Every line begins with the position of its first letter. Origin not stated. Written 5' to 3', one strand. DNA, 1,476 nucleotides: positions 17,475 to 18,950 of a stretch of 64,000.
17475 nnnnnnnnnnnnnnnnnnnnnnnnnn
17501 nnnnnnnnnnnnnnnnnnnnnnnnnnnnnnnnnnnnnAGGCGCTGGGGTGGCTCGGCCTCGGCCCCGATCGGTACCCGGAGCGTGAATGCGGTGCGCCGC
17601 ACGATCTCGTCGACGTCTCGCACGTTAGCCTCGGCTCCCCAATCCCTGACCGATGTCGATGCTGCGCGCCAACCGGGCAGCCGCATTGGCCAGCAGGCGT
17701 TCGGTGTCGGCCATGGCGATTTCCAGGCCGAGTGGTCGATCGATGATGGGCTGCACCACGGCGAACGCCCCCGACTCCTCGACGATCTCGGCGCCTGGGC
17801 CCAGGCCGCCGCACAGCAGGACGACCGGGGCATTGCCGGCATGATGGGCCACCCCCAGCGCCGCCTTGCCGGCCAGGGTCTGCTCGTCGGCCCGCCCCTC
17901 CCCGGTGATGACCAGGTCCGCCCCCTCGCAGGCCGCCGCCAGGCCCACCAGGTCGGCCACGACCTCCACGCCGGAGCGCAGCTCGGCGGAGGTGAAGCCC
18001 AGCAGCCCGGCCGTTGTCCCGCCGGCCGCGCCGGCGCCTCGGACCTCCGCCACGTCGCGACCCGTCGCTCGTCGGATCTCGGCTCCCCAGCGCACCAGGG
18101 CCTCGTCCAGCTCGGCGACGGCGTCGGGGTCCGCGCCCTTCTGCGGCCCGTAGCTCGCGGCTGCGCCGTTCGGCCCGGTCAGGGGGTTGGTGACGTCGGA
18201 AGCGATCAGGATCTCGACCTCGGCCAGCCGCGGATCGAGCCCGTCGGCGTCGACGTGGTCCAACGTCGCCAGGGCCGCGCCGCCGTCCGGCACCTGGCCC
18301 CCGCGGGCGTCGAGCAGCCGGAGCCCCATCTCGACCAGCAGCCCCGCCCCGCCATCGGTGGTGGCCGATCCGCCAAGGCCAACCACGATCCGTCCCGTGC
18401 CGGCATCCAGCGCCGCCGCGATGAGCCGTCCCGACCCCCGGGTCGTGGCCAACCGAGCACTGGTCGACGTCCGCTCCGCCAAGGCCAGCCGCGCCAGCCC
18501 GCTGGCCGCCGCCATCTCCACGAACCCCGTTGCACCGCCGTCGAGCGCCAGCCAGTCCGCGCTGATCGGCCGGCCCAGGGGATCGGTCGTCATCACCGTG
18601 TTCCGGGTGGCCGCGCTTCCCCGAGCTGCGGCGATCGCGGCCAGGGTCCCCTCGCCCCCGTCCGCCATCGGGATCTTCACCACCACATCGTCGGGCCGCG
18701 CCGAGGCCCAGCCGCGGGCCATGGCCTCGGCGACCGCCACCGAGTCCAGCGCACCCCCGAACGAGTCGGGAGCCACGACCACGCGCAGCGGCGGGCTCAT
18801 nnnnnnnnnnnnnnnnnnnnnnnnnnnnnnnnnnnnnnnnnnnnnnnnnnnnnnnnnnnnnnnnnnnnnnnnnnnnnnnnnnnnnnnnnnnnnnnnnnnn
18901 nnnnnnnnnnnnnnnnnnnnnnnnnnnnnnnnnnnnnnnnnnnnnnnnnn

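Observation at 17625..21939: Operon: GT-A glycosyltransferase -> tandem-USP::GpgS-like fusion -> glycerate kinase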

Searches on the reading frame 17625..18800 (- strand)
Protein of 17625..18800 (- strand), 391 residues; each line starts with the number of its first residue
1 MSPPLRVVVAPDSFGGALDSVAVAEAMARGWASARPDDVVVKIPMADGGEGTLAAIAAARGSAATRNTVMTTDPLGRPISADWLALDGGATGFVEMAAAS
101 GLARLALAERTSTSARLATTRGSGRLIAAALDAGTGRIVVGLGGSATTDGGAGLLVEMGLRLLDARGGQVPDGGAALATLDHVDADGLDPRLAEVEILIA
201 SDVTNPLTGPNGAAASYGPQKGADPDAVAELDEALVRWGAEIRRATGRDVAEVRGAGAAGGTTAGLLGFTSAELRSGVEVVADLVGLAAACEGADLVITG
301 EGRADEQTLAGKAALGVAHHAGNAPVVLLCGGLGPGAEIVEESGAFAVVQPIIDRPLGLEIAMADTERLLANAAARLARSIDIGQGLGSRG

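Call 6: search_protein_families(library=pfam, proteins=[window:17625-18800:-], max_evalue=0.01)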
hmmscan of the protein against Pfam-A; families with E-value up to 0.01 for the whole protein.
window:17625-18800:- (391 aa): 1 family
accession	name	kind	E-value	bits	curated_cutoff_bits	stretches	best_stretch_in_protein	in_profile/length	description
PF02595.20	Gly_kinase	-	6e-119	397.7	23.3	1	7-381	1-371/372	Glycerate kinase family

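Call 7: search_protein_families(library=ncbifam, proteins=[window:17625-18800:-], max_evalue=0.01)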
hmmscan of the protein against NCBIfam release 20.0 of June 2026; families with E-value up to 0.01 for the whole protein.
window:17625-18800:- (391 aa): 3 families
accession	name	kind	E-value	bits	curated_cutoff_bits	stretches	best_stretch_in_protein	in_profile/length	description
TIGR00045.1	TIGR00045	subfamily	1.6e-110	369.6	168.45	1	6-382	1-373/375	glycerate kinase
NF007401.0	PRK09932.1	equivalog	9.2e-82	275.2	625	1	6-388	2-380/381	glycerate 3-kinase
NF007668.0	PRK10342.1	equivalog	1.6e-81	274.4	686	1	6-384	2-376/381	glycerate 2-kinase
